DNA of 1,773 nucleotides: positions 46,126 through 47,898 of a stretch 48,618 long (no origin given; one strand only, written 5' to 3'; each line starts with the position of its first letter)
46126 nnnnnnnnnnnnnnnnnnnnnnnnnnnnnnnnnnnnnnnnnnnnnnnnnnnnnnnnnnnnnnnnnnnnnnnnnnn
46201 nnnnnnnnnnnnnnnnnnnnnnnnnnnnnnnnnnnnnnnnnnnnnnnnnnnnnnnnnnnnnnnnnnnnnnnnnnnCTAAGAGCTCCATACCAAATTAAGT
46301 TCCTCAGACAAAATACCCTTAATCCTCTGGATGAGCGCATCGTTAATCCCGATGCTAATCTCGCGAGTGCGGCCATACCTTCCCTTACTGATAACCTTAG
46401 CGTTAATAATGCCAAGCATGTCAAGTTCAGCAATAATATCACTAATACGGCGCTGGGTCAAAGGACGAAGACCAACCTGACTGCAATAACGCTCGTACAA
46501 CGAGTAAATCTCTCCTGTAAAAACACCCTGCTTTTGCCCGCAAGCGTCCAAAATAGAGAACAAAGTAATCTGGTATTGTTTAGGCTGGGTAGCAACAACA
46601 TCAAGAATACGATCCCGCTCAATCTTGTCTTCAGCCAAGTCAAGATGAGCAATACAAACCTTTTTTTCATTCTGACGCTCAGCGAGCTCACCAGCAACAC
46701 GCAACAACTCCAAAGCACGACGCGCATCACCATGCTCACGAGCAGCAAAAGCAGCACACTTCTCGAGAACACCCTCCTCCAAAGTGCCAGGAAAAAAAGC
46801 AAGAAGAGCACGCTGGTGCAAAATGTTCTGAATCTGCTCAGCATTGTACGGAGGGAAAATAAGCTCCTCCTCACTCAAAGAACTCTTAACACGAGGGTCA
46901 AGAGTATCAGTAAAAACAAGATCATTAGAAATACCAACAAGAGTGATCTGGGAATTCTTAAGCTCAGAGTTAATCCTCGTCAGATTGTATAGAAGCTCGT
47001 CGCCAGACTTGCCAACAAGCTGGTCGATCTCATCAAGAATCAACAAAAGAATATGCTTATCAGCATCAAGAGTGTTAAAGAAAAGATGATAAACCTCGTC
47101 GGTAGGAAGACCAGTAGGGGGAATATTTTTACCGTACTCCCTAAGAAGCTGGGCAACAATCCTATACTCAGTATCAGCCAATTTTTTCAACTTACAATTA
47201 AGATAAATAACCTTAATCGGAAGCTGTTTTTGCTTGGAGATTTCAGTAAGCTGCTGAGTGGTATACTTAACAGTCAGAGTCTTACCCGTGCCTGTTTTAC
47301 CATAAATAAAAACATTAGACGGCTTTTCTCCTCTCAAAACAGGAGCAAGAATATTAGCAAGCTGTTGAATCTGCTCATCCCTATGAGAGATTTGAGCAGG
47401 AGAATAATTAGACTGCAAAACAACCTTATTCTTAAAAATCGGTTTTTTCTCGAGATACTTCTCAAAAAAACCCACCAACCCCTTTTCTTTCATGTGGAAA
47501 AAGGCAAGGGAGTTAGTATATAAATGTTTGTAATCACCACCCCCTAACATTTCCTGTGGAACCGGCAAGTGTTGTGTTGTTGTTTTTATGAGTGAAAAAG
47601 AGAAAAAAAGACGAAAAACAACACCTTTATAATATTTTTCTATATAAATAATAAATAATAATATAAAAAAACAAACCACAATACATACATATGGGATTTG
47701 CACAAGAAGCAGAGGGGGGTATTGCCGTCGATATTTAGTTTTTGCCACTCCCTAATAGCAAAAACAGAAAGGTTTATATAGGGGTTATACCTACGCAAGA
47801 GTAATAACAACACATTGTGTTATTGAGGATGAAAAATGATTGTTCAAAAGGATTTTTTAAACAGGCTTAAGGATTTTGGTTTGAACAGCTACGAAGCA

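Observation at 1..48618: One DNA strand is A+C-rich across the whole window whatever the gene orientation, giving two mirror-image codon dialects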

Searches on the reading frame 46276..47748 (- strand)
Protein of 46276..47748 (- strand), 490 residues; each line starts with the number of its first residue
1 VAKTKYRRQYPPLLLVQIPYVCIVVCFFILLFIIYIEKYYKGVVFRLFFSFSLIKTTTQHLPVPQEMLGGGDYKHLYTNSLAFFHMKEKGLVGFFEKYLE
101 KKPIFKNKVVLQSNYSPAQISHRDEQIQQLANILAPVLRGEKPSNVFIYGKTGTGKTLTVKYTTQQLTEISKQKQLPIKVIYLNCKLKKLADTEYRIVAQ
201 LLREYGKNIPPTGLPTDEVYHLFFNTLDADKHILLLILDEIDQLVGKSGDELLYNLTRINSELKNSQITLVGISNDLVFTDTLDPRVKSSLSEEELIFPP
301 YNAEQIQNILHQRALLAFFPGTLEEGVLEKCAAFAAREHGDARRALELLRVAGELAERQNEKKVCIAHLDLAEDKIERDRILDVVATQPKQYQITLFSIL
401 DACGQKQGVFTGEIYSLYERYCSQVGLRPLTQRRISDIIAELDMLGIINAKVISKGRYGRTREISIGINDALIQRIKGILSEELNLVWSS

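Call 8: search_protein_families(library=pfam, proteins=[window:46276-47748:-], max_evalue=0.01)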
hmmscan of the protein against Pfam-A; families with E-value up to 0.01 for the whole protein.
window:46276-47748:- (490 aa): 15 families
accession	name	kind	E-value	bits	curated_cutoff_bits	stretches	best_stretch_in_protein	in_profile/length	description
PF09079.17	Cdc6_C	-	6.6e-25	87.4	25.1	1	383-470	1-90/96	CDC6, C terminal winged helix domain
PF22703.2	Cdc6_lid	-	3.4e-23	81.7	27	1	308-372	2-66/68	Cdc6 AAA+ ATPase-type lid domain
PF13401.12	AAA_22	-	4.5e-11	43.6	27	1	144-273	6-123/130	AAA domain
PF13191.12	AAA_16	-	2.5e-10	41.5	32.6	1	122-258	4-157/167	AAA ATPase domain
PF05621.17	TniB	-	5.2e-07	29.7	22.4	1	127-276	20-165/189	Bacterial TniB protein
PF00004.35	AAA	-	7.3e-07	30.1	21.2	1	147-289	2-120/131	ATPase family associated with various cellular activities (AAA)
PF01637.24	ATPase_2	-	1.4e-06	28.8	33.2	1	123-268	4-148/225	ATPase domain predominantly from Archaea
PF00270.35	DEAD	-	3.3e-05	24.1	26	1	135-267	9-152/167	DEAD/DEAH box helicase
PF05729.18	NACHT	-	8.8e-05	22.8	26.7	1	146-258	3-115/167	NACHT domain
PF05673.19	DUF815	-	0.00049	19.8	23.8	1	116-169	26-79/249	Protein of unknown function (DUF815)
PF04851.21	ResIII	-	0.0012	19.2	22.5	1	120-179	2-55/164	Type III restriction enzyme, res subunit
PF22606.2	Cdc6-ORC-like_ATPase_lid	-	0.002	18.4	27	0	301-358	1-58/60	Cdc6/ORC-like, ATPase lid domain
PF00225.29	Kinesin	-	0.0022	17.5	29.3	1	122-166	55-98/327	Kinesin motor domain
PF16796.11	Microtub_bd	-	0.0037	17.6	27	1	136-201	85-143/155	Microtubule binding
PF24883.2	NPHP3_N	-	0.005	17.5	24.8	0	142-203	21-77/164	Nephrocystin 3, N-terminal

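Call 14: find_related_loci(query=window:46276-47493:-, collection=genome_contigs, flank=10000)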
Query window:46276-47493:- (405 aa) in genome_contigs; peptide patterns used: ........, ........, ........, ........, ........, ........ (x = any residue, [..] = any of these).
528 stretches matched a pattern; 274 encode a relative of the query (tblastn E <= 1e-3); the best 80 are kept; 80 distinct loci.
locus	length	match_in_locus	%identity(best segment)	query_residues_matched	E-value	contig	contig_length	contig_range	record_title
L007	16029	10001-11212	87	1-404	0e+0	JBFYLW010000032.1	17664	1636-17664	MAG: Nanoarchaeota archaeon isolate PPR_0046 PPR_0046.fa_k121_878909, whole genome shotgun sequence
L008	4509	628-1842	84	1-405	0e+0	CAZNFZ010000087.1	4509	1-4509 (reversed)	MAG TPA_asm: uncultured Methanosarcinales archaeon isolate binchicken_co165_133 genome assembly, contig: k141_2372978, w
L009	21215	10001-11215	83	1-405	0e+0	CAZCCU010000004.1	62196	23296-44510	MAG TPA_asm: uncultured Methanosarcinales archaeon isolate SRP119689_co1_339 genome assembly, contig: NODE_519_length_62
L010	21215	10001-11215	84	1-405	0e+0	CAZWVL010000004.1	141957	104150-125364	MAG TPA_asm: uncultured Methanosarcinales archaeon isolate SRP119689_co1_4 genome assembly, contig: NODE_81_length_14195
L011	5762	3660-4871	83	1-405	0e+0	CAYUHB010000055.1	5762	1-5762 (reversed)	MAG TPA_asm: uncultured Methanosarcinales archaeon isolate binchicken_co119_486 genome assembly, contig: NODE_21585_leng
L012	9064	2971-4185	83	1-405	0e+0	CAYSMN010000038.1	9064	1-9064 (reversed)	MAG TPA_asm: uncultured Methanosarcinales archaeon isolate SRP119689_co1_35 genome assembly, contig: NODE_12036_length_9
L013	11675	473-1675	85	1-401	0e+0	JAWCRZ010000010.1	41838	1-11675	MAG: Candidatus Woesearchaeota archaeon isolate JZ-2_202007_bins_87 JZ-2_202007_bins_87_scaffold_10, whole genome shotgu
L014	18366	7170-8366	84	1-400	0e+0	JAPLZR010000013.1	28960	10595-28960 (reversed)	MAG: Candidatus Woesearchaeota archaeon isolate LacPavin_0920_SED4_MAG_42_9 LacPavin_0920_SED4_scaffold_79377, whole gen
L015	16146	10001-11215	82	1-405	0e+0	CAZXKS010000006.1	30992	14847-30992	MAG TPA_asm: uncultured Methanosarcinales archaeon isolate SRP119689_co1_299 genome assembly, contig: NODE_1803_length_3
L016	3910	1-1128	85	30-405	0e+0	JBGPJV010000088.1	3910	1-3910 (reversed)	MAG: Candidatus Nanoarchaeia archaeon isolate OBJ_0618_7090110_300 k141_3228233_length_3910_cov_10.0000, whole genome sh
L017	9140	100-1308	70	3-405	0e+0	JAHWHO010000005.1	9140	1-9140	MAG: Candidatus Woesearchaeota archaeon isolate MP5_1_69 k127_1998609, whole genome shotgun sequence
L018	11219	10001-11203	66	2-401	0e+0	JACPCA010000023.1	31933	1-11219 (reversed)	MAG: Candidatus Woesearchaeota archaeon isolate NC_groundwater_271_Ag_S-0.2um_50_10 S5_GD2017_2_S2_scaffold_1262, whole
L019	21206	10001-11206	67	1-401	0e+0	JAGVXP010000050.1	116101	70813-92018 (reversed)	Candidatus Woesearchaeota archaeon isolate RIFCSPHIGHO2_02_FULL_36_13 rifcsphigho2_02_scaffold_1398, whole genome shotgu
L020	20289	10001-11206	67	1-401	0e+0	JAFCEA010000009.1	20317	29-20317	Candidatus Woesearchaeota archaeon isolate Meg22_1012_Bin_199 Meg22_1012_Bin_199_scaffold_12167, whole genome shotgun se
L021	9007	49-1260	65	1-404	0e+0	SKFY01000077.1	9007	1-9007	MAG: Candidatus Woesearchaeota archaeon isolate CSBr16_111R1 CSBr16-10013, whole genome shotgun sequence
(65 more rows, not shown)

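Call 32: search_protein_families(library=pfam, proteins=[L007:21-944:+, L007:976-2115:+, L007:2180-2968:-, L007:2965-3972:-, L007:3974-4837:-, L007:4871-5473:-, L007:5468-6358:+, L007:6758-7228:-, L007:8054-8590:-, L007:8859-9770:-], max_evalue=0.001)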
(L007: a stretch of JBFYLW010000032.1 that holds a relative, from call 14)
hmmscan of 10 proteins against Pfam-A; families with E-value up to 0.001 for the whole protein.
L007:21-944:+ (307 aa): 1 family
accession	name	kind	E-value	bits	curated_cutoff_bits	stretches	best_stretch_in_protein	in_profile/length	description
PF00579.31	tRNA-synt_1b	-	1.5e-29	103.7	21.1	1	5-282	41-292/292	tRNA synthetases class I (W and Y)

L007:976-2115:+ (379 aa): 8 families
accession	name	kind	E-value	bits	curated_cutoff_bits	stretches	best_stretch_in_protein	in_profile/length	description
PF00004.35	AAA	-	1.8e-40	138.8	21.2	1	160-293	1-131/131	ATPase family associated with various cellular activities (AAA)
PF17862.7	AAA_lid_3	-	5e-11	42.4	27.2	1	315-357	2-44/45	AAA+ lid domain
PF07724.20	AAA_2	-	2.5e-06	28.1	27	1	160-251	6-99/166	AAA domain (Cdc48 subfamily)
PF13191.12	AAA_16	-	6.8e-06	27.1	32.6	1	148-182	15-49/167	AAA ATPase domain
PF13401.12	AAA_22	-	2.8e-05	24.9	27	0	160-211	8-57/130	AAA domain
PF07728.20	AAA_5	-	0.00016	22.1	22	1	160-226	2-76/139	AAA domain (dynein-related subfamily)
PF05496.18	RuvB_N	-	0.00025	21.3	27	1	157-229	33-97/159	Holliday junction DNA helicase RuvB P-loop domain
PF06068.19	TIP49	-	0.00094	18.9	23.8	0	158-196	51-91/347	TIP49 P-loop domain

L007:2180-2968:- (262 aa): 6 families
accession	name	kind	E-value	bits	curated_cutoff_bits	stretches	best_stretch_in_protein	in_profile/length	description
PF02475.24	TRM5-TYW2_MTfase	-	5.4e-35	121.2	28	1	86-240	1-158/164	TRM5/TYW2 methyltransferase domain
PF25133.1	TYW2_N_2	-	2.3e-21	76.1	27.7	1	3-82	1-78/79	TYW2 N-terminal domain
PF13847.12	Methyltransf_31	-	1.7e-06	28.2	27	1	119-236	1-127/145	Methyltransferase domain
PF05175.20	MTS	-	2.6e-06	27.6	23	1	116-196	25-107/170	Methyltransferase small domain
PF06325.19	PrmA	-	4.1e-06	26.9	22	1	116-216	156-256/296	Ribosomal protein L11 methyltransferase (PrmA)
PF13649.12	Methyltransf_25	-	5.4e-05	24.3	27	1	125-194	1-71/97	Methyltransferase domain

L007:2965-3972:- (335 aa): 3 families
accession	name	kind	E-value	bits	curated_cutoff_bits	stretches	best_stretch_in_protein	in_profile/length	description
PF00867.23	XPG_I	-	2e-23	83.1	24.9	1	143-236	1-89/89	XPG I-region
PF00752.23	XPG_N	-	1.4e-16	61.2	22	1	13-99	18-99/101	XPG N-terminal domain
PF02739.22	5_3_exonuc_N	-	3.7e-05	23.9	34.3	1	22-149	1-102/164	5'-3' exonuclease, N-terminal resolvase-like domain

L007:3974-4837:- (287 aa): 0 families

L007:4871-5473:- (200 aa): 2 families
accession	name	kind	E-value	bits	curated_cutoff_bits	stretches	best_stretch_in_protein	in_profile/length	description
PF01974.23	tRNA_int_endo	-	1.2e-29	102.6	27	1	106-192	1-85/85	tRNA intron endonuclease, catalytic C-terminal domain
PF02778.19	tRNA_int_endo_N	-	3.6e-09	36.5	21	1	30-96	2-67/67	tRNA intron endonuclease, N-terminal domain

L007:5468-6358:+ (296 aa): 4 families
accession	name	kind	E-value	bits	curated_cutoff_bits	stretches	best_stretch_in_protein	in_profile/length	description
PF12706.13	Lactamase_B_2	-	3.8e-16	59.7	27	2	31-147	3-131/200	Beta-lactamase superfamily domain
PF00753.33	Lactamase_B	-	6e-11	43.1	22.7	1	22-127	9-121/196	Metallo-beta-lactamase superfamily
PF13691.12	Lactamase_B_4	-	1.1e-06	28.6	27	1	11-62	4-56/63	tRNase Z endonuclease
PF23023.1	Anti-Pycsar_Apyc1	-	2.1e-05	24.6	50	1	2-90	4-90/250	Anti-Pycsar protein Apyc1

L007:6758-7228:- (156 aa): 2 families
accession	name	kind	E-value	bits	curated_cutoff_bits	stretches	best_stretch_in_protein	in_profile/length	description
PF01870.24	Hjc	-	6.8e-28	96.9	21.1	1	38-128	2-92/93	Archaeal holliday junction resolvase (hjc)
PF24608.2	PDDEXK_15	-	0.00084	19.7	27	0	31-127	2-112/164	Phage putative PDDEXK endonuclease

L007:8054-8590:- (178 aa): 0 families

L007:8859-9770:- (303 aa): 3 families
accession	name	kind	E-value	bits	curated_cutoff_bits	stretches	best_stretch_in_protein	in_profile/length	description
PF01978.25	TrmB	-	6e-21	74.5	25.6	1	54-120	1-67/68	Sugar-specific transcriptional regulator TrmB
PF13091.12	PLDc_2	-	6.6e-07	29.7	27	1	185-300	2-132/132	PLD-like domain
PF11495.14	Regulator_TrmB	-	4.7e-06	26.5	22.2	1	174-301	5-130/233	Archaeal transcriptional regulator TrmB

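Call 34: find_related_loci(query=L007:21-944:+, collection=metagenome_contigs, flank=10000)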
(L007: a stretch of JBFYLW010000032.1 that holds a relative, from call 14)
Query L007:21-944:+ (307 aa) in metagenome_contigs; peptide patterns used: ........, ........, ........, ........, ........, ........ (x = any residue, [..] = any of these).
600 stretches matched a pattern (row limit reached: there are more); 310 encode a relative of the query (tblastn E <= 1e-3); the best 80 are kept; 80 distinct loci.
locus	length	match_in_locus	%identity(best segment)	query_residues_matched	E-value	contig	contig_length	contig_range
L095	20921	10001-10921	100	1-307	0e+0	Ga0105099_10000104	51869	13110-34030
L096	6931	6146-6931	100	1-262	0e+0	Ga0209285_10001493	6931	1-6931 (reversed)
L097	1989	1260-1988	91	1-243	4e-166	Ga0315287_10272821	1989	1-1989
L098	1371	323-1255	63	1-307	5e-149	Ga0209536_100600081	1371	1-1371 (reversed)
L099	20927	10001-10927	64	3-307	8e-134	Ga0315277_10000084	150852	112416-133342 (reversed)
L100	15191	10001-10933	62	3-307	4e-133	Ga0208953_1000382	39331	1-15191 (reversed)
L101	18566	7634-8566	62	3-307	4e-133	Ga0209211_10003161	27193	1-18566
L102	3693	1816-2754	60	1-307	7e-135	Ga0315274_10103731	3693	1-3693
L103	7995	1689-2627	58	1-307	3e-128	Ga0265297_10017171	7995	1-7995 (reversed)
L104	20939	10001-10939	59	1-307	1e-127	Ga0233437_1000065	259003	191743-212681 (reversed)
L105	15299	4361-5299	57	1-307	4e-127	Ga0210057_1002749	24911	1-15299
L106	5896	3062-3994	58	3-307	1e-126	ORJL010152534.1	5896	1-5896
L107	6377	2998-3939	59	1-307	1e-126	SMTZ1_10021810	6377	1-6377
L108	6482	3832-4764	58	3-307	2e-126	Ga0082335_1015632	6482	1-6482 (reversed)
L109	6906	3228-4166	58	1-307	1e-125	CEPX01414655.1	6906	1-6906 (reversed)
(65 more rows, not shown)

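Call 49: find_homologous_proteins(query=L095:270-1367:-, max_evalue=1e-30)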
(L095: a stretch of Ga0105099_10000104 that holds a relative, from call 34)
Query L095:270-1367:- (365 aa): 1061 proteins with E <= 1e-30 among 4918 candidates; the best 120 are listed.
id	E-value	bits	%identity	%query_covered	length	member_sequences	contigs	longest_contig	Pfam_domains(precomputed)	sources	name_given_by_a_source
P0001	2.1e-222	755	100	96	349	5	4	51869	PF03465.21,PF03464.21,PF26356.1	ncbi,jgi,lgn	-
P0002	8.3e-203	691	91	96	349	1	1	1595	PF03465.21,PF03464.21,PF26356.1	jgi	-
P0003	1.6e-197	673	90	96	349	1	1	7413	PF03465.21,PF03464.21,PF26356.1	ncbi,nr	ncbi:Peptide chain release factor subunit 1 [uncultured archaeon]|nr:Peptide chain release factor su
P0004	6.5e-190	648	85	96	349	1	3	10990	PF03465.21,PF03464.21,PF26356.1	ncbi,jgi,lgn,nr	ncbi:mRNA surveillance protein pelota [Candidatus Woesearchaeota archaeon]|nr:mRNA surveillance prot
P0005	1.3e-179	615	79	96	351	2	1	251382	PF03465.21,PF03464.21,PF26356.1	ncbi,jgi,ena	-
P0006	5.8e-175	599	78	96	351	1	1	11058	PF03465.21,PF03464.21,PF26356.1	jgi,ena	-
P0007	9.9e-172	589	77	96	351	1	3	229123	PF03465.21,PF03464.21,PF26356.1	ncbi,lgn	-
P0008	1.5e-171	588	76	96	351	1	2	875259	PF03465.21,PF03464.21,PF26356.1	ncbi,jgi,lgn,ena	-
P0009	2.0e-171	588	77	96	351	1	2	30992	PF03465.21,PF03464.21,PF26356.1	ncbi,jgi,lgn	-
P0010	6.0e-171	586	78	96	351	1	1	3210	PF03465.21,PF03464.21,PF26356.1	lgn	-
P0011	8.3e-171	586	76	96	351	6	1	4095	PF03465.21,PF03464.21,PF26356.1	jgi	jgi:protein pelota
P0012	1.3e-167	575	75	96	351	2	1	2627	PF03465.21,PF03464.21,PF26356.1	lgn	-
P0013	3.3e-167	574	75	96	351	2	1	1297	PF03465.21,PF03464.21,PF26356.1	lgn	-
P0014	4.6e-166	570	75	96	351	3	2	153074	PF03465.21,PF03464.21,PF26356.1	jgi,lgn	jgi:protein pelota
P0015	2.0e-164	565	74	96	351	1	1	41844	PF03465.21,PF03464.21,PF26356.1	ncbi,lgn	ncbi:MAG: mRNA surveillance protein pelota [Candidatus Woesearchaeota archaeon]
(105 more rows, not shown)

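Call 50: find_encoding_contigs(protein=P0008, flank=10000, max_places=3)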
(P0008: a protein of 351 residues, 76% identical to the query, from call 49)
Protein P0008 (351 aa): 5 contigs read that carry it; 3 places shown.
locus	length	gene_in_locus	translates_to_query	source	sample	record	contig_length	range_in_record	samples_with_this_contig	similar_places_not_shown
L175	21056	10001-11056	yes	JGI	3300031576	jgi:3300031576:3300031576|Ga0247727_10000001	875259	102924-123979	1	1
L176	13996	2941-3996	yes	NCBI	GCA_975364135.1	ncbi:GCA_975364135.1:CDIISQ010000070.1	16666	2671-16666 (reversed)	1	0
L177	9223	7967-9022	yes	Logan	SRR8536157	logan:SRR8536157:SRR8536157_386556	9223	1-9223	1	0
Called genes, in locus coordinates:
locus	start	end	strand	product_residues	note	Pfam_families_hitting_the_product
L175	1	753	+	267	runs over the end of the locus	PF08696:Dna2 (weak), PF12705:PDDEXK_1, PF01930:Cas_Cas4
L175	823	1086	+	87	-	PF05239:PRC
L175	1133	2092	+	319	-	PF03215:Rad17 (faint), PF05496:RuvB_N, PF25199:nSTAND_NTPase5 (faint), PF13173:AAA_14 (weak), PF00004:AAA, PF13177:DNA_pol3_delta2, PF08542:Rep_fac_C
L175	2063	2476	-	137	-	PF00293:NUDIX, PF14815:NUDIX_4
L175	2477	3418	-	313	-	-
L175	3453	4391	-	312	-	-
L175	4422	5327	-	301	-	-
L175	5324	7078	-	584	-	-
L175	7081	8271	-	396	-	-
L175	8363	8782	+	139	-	-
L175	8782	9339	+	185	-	-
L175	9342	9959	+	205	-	-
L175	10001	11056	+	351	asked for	PF26356:Pelota_N, PF03464:eRF1_2, PF03465:eRF1_3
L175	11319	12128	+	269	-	PF01978:TrmB, PF11495:TrmB_EBD_N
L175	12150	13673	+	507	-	PF01409:tRNA-synt_2d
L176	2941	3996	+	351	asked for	PF26356:Pelota_N, PF03464:eRF1_2, PF03465:eRF1_3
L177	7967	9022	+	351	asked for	PF26356:Pelota_N, PF03464:eRF1_2, PF03465:eRF1_3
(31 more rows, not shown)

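Call 51: find_encoding_contigs(protein=P0005, flank=10000, max_places=2)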
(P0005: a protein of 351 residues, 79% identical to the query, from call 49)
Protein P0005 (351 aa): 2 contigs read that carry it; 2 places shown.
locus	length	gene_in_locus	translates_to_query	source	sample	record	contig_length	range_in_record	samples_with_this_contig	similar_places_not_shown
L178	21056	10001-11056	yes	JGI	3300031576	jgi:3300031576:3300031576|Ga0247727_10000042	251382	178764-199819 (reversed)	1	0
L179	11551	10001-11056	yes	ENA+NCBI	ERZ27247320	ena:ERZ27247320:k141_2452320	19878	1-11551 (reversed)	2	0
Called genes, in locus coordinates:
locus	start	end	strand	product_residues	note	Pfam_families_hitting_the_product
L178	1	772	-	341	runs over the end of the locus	PF01321:Creatinase_N, PF00557:Peptidase_M24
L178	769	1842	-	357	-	PF00579:tRNA-synt_1b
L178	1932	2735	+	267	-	PF08696:Dna2, PF12705:PDDEXK_1, PF01930:Cas_Cas4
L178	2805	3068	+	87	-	PF05239:PRC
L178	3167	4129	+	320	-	PF03215:Rad17 (faint), PF05496:RuvB_N, PF13173:AAA_14 (weak), PF00004:AAA, PF13177:DNA_pol3_delta2, PF25361:AAA_lid_RFC1 (weak), PF08542:Rep_fac_C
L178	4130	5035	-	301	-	-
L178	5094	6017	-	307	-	-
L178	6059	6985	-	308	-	-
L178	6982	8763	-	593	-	-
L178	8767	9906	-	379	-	-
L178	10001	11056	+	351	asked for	PF26356:Pelota_N, PF03464:eRF1_2, PF03465:eRF1_3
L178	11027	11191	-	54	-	-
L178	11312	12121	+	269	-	PF01978:TrmB, PF11495:TrmB_EBD_N (weak)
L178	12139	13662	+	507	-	PF01409:tRNA-synt_2d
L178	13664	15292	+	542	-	PF03484:B5, PF17759:tRNA_synthFbeta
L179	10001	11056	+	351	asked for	PF26356:Pelota_N, PF03464:eRF1_2, PF03465:eRF1_3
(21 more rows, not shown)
